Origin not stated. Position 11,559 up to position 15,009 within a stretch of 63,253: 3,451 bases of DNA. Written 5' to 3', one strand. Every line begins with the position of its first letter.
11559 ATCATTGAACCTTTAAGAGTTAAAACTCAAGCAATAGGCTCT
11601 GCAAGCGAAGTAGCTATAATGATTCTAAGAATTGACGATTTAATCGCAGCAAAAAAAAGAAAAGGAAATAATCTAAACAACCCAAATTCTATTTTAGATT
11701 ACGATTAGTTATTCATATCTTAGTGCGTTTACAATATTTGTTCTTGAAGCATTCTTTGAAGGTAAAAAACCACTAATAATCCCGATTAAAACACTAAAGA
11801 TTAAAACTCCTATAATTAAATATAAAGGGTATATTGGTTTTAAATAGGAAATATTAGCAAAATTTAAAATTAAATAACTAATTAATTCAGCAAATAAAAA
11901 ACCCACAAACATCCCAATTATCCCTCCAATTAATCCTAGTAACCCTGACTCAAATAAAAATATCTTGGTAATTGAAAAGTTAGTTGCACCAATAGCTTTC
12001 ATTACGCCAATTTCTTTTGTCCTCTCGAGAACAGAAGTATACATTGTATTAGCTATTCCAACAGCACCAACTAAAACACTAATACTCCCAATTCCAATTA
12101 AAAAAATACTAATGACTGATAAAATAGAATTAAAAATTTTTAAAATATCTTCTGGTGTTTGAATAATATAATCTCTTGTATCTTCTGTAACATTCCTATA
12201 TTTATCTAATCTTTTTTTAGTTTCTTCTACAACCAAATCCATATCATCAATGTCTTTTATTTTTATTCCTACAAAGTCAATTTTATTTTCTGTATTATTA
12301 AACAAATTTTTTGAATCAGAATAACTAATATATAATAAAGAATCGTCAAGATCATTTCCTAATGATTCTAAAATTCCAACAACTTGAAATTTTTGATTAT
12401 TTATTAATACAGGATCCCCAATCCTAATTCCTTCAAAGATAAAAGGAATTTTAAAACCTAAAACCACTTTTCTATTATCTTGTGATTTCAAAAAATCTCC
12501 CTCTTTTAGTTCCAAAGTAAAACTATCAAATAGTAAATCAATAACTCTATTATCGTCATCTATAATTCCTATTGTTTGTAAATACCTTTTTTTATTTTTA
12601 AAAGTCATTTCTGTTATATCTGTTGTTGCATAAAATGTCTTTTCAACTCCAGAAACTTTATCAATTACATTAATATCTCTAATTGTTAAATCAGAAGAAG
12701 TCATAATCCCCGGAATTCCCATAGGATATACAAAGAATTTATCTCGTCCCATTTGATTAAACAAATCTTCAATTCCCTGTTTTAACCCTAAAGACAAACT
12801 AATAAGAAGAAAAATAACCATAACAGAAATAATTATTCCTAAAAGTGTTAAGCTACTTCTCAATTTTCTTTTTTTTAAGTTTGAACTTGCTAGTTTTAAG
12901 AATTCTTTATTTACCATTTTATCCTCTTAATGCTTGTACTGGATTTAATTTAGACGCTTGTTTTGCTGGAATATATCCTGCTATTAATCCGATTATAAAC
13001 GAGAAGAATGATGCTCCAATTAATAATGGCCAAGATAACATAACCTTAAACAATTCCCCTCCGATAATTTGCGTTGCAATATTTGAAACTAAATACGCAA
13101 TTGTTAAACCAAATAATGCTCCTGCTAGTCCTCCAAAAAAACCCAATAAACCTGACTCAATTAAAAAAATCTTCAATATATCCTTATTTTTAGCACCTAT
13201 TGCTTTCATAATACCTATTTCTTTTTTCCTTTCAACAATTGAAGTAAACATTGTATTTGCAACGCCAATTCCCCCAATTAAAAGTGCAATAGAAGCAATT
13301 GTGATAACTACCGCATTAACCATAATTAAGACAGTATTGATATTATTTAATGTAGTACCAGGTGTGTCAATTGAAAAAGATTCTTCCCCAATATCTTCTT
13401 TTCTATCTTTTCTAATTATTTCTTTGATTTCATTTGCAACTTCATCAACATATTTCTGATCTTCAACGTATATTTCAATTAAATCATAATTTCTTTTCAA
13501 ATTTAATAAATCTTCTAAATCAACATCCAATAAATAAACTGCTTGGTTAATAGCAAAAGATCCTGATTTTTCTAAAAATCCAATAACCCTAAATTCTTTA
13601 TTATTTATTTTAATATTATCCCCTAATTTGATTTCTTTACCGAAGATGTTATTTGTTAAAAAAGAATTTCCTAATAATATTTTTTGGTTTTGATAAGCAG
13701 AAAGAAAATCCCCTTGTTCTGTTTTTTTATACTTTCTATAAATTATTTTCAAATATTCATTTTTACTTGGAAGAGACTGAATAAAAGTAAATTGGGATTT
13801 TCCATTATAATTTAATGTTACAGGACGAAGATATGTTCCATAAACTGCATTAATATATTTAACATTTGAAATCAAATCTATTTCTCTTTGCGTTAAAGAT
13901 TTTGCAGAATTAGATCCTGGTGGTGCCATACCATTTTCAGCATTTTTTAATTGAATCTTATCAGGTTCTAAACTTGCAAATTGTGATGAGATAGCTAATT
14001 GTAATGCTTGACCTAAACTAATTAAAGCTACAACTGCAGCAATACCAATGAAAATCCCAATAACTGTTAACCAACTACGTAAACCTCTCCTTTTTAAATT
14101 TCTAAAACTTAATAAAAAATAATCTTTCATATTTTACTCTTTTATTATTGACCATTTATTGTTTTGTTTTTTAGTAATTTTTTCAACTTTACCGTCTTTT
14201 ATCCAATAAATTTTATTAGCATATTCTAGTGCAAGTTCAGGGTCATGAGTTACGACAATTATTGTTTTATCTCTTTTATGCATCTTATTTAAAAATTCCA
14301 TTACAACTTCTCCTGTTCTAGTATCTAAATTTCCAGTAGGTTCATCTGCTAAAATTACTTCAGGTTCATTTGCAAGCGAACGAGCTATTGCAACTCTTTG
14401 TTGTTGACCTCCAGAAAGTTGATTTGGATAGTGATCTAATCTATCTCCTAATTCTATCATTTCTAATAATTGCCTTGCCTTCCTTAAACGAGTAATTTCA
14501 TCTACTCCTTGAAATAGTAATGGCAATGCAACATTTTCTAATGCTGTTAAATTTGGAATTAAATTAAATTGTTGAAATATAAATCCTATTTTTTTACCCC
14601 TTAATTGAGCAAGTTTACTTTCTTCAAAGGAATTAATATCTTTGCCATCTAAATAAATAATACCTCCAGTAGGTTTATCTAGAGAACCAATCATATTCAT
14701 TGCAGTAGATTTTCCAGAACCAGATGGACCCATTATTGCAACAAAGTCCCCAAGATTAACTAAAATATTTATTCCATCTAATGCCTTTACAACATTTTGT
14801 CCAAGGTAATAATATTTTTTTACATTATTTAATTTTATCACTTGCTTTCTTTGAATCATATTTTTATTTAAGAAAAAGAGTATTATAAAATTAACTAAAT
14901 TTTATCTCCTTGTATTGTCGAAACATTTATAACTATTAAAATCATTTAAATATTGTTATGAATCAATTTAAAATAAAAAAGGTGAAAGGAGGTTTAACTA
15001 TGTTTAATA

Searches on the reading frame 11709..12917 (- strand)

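Call 84: search_protein_families(library=pfam, proteins=[window:11709-12917:-], max_evalue=0.000001)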
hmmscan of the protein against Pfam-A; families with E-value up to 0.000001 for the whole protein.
window:11709-12917:- (402 aa): 2 families
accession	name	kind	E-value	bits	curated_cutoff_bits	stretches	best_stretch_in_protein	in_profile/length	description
PF02687.27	FtsX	-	2.7e-21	76.3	25.5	1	276-395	3-120/120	FtsX-like permease C-terminal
PF12704.14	MacB_PCD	-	4.8e-20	73.2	27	1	21-234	1-205/207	MacB-like periplasmic core domain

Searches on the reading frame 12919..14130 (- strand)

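Call 84: search_protein_families(library=pfam, proteins=[window:12919-14130:-], max_evalue=0.000001)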
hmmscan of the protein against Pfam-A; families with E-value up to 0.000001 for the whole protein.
window:12919-14130:- (403 aa): 2 families
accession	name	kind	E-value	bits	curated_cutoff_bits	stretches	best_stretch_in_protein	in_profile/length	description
PF12704.14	MacB_PCD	-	1.5e-24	87.9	27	1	19-237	1-206/207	MacB-like periplasmic core domain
PF02687.27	FtsX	-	3.6e-22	79.1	25.5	1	277-397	2-120/120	FtsX-like permease C-terminal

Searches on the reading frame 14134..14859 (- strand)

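Call 84: search_protein_families(library=pfam, proteins=[window:14134-14859:-], max_evalue=0.000001)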
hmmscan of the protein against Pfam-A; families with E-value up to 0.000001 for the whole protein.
window:14134-14859:- (241 aa): 1 family
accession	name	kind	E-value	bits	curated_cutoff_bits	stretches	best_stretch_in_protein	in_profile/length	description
PF00005.33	ABC_tran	-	6.5e-34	117.9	25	1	27-175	1-136/137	ABC transporter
